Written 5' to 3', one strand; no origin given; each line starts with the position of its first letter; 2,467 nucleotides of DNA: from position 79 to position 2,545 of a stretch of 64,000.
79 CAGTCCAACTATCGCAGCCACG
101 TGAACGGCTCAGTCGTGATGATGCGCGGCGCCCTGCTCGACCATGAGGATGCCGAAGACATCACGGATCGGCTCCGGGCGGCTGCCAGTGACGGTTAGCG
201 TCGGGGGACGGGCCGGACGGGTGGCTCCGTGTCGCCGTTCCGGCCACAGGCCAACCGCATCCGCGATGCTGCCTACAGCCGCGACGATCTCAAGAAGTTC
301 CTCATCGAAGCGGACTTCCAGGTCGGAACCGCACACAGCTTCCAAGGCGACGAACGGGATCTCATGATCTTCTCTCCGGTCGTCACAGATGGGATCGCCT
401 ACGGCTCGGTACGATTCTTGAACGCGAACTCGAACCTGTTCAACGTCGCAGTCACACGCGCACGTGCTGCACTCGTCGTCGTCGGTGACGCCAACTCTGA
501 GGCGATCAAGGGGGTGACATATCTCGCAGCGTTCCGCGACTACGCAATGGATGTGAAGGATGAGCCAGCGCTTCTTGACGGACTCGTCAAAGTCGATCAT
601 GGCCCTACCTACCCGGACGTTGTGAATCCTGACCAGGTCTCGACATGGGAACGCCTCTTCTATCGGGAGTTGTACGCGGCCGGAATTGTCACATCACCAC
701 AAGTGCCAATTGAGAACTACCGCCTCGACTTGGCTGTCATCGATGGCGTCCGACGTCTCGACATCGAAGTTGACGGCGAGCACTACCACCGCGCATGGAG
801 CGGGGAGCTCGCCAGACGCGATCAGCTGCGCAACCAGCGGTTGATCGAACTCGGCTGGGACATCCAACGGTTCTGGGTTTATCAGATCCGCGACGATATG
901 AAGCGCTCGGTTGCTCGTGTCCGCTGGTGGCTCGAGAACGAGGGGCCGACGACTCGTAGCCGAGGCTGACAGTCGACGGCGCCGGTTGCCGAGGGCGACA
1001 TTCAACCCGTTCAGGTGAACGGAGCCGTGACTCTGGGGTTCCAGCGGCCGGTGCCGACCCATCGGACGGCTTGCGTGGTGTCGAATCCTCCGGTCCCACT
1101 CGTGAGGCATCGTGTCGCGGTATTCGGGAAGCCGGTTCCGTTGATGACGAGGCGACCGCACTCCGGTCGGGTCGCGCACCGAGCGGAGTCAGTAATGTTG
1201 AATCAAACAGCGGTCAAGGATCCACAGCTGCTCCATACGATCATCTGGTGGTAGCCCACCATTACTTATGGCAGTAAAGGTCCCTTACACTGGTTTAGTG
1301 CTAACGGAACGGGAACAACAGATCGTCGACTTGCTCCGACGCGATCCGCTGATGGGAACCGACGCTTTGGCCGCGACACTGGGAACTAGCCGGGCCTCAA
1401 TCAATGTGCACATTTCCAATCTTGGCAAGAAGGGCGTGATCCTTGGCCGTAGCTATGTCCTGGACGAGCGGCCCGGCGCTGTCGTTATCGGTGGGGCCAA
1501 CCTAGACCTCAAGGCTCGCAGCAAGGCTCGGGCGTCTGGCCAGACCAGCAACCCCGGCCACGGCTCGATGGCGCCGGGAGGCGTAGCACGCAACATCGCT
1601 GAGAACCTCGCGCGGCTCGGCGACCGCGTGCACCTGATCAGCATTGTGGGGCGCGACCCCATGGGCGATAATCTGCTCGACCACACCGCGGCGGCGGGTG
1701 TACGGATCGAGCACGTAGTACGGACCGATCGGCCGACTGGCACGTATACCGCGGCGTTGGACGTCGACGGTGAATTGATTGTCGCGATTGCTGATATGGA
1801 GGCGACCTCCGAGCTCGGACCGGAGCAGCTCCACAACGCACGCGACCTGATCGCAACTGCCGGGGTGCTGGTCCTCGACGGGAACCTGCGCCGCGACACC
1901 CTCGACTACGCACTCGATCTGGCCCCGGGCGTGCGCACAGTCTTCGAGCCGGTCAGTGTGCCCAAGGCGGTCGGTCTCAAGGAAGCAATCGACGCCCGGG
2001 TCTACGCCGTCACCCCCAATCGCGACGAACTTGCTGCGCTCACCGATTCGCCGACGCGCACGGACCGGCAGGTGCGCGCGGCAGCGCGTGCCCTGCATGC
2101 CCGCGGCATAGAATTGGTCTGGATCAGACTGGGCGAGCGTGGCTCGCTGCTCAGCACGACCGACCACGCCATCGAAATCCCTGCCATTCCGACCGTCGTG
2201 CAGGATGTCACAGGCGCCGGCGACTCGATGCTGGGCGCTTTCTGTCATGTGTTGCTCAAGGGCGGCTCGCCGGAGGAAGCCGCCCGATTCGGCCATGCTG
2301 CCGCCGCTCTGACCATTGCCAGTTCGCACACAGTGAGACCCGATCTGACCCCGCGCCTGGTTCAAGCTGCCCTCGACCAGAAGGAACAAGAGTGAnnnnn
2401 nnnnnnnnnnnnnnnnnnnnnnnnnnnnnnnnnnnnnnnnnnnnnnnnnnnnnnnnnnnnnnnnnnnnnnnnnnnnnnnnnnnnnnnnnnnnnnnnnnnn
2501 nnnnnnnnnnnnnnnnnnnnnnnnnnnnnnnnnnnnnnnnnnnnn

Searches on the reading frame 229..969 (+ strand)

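Call 49: search_protein_families(library=pfam, proteins=[window:229-969:+], max_evalue=0.00001)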
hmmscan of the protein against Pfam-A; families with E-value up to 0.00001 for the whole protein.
window:229-969:+ (246 aa): 3 families
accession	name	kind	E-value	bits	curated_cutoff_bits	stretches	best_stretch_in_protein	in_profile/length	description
PF18741.7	MTES_1575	-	8.6e-14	51.8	38.2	1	141-232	2-93/96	REase_MTES_1575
PF13087.12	AAA_12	-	4e-13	49.8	27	1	1-88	115-194/195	AAA domain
PF04480.18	DUF559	-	2.5e-06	27.8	20.6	1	151-231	31-104/109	Protein of unknown function (DUF559)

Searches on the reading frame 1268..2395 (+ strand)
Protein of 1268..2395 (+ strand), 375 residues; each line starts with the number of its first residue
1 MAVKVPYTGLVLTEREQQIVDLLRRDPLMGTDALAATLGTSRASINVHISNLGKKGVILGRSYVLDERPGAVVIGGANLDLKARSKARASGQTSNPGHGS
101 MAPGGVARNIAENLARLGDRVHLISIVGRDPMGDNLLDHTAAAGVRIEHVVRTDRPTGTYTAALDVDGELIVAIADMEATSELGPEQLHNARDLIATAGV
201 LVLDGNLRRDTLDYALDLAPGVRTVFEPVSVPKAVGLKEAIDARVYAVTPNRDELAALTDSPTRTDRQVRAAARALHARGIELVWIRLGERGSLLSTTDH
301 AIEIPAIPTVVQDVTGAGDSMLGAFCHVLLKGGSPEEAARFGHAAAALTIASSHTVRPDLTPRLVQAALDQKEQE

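Call 20: find_encoding_contigs(protein=window:1268-2395:+, flank=10000, max_places=3)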
Protein window:1268-2395:+ (375 aa): 1 contig read that carries it; 1 place shown.
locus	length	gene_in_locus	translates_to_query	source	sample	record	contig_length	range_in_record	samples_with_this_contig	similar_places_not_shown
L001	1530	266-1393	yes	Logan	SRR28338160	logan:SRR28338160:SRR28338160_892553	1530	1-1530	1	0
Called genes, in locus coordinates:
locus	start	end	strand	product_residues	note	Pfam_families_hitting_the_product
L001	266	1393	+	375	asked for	PF00294:PfkB, PF08543:Phos_pyr_kin (weak)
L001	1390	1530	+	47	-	?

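Call 49: search_protein_families(library=pfam, proteins=[window:1268-2395:+], max_evalue=0.00001)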
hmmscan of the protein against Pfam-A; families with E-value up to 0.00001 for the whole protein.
window:1268-2395:+ (375 aa): 2 families
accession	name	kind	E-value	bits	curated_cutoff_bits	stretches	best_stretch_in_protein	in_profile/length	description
PF00294.29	PfkB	-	1.4e-58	199.1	25.8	1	72-357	5-297/302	pfkB family carbohydrate kinase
PF08543.17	Phos_pyr_kin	-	1.5e-06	28.2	27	1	238-351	113-233/246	Phosphomethylpyrimidine kinase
